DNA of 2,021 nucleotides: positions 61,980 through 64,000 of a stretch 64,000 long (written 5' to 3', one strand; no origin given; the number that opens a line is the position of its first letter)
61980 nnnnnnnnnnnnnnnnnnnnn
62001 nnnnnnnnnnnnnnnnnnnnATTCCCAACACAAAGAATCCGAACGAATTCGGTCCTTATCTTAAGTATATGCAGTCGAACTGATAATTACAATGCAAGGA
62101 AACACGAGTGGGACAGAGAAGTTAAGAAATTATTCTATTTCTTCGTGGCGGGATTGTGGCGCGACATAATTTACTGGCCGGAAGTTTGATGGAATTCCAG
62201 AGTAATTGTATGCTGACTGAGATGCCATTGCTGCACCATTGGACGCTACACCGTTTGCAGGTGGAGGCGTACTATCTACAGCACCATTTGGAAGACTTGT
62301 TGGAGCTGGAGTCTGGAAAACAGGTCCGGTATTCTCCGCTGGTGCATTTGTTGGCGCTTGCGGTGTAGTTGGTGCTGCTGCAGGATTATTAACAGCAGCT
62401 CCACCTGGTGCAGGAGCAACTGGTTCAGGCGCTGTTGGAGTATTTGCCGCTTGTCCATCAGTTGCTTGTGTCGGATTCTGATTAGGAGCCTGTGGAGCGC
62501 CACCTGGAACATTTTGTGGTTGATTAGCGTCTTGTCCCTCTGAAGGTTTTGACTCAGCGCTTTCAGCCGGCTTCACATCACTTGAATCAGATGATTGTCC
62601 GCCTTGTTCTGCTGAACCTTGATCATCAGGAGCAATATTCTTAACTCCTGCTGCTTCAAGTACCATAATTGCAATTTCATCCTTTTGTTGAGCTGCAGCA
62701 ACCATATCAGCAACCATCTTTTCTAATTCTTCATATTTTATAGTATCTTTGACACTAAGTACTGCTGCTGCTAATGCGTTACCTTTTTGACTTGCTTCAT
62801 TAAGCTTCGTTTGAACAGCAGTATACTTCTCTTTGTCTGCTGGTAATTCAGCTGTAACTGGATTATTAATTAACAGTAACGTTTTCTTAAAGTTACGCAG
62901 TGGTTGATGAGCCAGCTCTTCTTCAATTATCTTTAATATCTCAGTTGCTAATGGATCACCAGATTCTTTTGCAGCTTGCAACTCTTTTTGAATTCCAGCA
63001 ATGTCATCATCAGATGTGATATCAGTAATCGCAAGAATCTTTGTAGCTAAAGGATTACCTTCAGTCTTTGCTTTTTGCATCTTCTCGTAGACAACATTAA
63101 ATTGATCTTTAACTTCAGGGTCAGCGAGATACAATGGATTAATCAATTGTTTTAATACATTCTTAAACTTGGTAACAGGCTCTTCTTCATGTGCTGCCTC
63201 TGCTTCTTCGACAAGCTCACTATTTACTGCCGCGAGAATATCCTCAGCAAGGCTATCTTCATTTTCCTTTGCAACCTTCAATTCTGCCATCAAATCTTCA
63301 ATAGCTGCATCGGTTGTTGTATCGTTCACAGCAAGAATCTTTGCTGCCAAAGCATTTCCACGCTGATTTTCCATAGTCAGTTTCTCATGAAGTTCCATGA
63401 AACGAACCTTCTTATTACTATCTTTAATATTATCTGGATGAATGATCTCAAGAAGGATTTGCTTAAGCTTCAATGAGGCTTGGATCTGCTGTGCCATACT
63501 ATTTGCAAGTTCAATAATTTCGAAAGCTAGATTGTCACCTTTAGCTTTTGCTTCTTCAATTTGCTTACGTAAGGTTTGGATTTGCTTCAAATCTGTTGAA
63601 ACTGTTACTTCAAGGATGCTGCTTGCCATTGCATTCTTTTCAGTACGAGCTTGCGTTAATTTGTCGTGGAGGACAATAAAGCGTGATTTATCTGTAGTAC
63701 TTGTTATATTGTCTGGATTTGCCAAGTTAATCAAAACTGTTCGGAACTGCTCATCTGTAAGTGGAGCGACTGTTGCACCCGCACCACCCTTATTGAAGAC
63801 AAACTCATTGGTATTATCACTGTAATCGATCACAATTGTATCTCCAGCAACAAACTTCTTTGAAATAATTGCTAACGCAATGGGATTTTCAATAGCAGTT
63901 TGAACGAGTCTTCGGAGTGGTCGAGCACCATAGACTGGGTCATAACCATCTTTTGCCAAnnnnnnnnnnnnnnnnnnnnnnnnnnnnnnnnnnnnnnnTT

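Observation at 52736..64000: Two atypical Hsp100/Clp ATPases and a small membrane protein transcribed directly into two giant adhesin-like surface proteins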

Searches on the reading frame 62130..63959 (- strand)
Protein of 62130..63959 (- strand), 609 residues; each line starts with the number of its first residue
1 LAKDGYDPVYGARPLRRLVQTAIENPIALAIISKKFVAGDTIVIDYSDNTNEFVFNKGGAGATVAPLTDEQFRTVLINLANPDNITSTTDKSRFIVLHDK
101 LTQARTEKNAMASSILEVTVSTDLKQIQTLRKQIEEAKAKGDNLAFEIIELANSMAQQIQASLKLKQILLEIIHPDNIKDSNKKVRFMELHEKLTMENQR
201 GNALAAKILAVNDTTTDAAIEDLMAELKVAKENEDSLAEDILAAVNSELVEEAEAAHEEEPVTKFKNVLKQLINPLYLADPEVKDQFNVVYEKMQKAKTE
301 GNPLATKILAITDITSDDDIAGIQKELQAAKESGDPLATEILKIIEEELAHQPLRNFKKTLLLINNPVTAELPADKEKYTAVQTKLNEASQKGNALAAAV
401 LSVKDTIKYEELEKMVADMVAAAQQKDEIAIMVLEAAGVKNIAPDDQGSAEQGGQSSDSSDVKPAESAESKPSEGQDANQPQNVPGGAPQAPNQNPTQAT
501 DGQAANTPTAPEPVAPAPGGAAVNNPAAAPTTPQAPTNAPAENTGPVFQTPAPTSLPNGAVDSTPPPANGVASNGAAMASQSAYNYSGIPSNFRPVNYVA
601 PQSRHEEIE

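Call 6: search_protein_families(library=pfam, proteins=[window:62130-63959:-], max_evalue=0.01)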
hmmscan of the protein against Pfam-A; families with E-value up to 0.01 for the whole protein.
window:62130-63959:- (609 aa): 1 family
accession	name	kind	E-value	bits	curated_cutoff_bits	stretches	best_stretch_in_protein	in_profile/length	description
PF10431.15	ClpB_D2-small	-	2.4e-12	47.2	21.9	1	2-44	39-81/81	C-terminal, D2-small domain, of ClpB protein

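Call 8: search_protein_families(library=ncbifam, proteins=[window:62130-63959:-], max_evalue=0.01)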
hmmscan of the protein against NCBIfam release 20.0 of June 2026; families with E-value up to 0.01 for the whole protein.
window:62130-63959:- (609 aa): 4 families
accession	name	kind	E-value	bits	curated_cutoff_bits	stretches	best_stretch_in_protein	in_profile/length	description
TIGR03346.1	chaperone_ClpB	equivalog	4e-12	45.3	1232.1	1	1-53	800-852/853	ATP-dependent chaperone ClpB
NF008118.0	PRK10865.1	equivalog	1.9e-10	39.3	1417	1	2-49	804-851/857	ATP-dependent chaperone ClpB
NF008263.0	PRK11034.1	equivalog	9.2e-05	20.5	1350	1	2-57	691-746/758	ATP-dependent Clp protease ATP-binding subunit ClpA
TIGR02639.1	ClpA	equivalog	0.0034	15.6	993.15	1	1-45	689-733/734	ATP-dependent Clp protease ATP-binding subunit ClpA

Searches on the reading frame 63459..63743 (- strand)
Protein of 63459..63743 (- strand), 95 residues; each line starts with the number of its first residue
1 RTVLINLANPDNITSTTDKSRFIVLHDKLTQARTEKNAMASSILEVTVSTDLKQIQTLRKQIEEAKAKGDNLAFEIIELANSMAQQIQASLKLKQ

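Call 40: search_solved_structures(query=A4, max_evalue=1)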
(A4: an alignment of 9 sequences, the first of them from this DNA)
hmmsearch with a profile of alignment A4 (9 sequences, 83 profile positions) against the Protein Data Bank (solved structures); distinct sequences matched with E-value up to 1: 11.
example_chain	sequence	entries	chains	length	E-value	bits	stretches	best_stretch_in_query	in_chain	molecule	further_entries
5suo_A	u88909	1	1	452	0.081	16.4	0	40-81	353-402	Extracellular solute-binding protein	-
5mlt_A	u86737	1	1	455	0.088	16.3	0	40-81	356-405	ABC transporter, substrate-binding protein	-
5swa_A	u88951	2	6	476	0.1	16.1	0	40-81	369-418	Extracellular solute-binding protein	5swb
8g9k_A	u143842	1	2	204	0.19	15.2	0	48-81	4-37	THR2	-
7jrq_A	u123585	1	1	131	0.2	15.1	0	21-72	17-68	MPP1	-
1cdk_A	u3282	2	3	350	0.42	14.1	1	26-56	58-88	CAMP-DEPENDENT PROTEIN KINASE | cAMP-DEPENDENT PROTEIN KINASE CATALYTIC SUBUNIT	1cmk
1ctp_E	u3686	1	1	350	0.42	14.1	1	26-56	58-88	cAMP-DEPENDENT PROTEIN KINASE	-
9dni_A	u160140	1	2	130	0.53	13.8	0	25-47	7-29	De novo designed IR agonist ""S2-F1-S1""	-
3ama_A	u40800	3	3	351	0.98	12.9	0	26-56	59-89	cAMP-dependent protein kinase catalytic subunit alpha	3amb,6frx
8x5l_A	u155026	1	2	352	0.98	12.9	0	26-56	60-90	cAMP-dependent protein kinase catalytic subunit alpha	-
5n23_A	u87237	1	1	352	0.98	12.9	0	26-56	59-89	cAMP-dependent protein kinase catalytic subunit alpha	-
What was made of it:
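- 62130..64000 (-): 3' part of ClpExt, a ClpB-derived two-ring Hsp100 that lacks the M-domain. The window holds the end of D2 (D2-small domain), four helical repeats of about 90 aa, and a P/A/Q-rich low-complexity tail. The gene is cut by the window end. The repeat has no PDB match (call 40).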
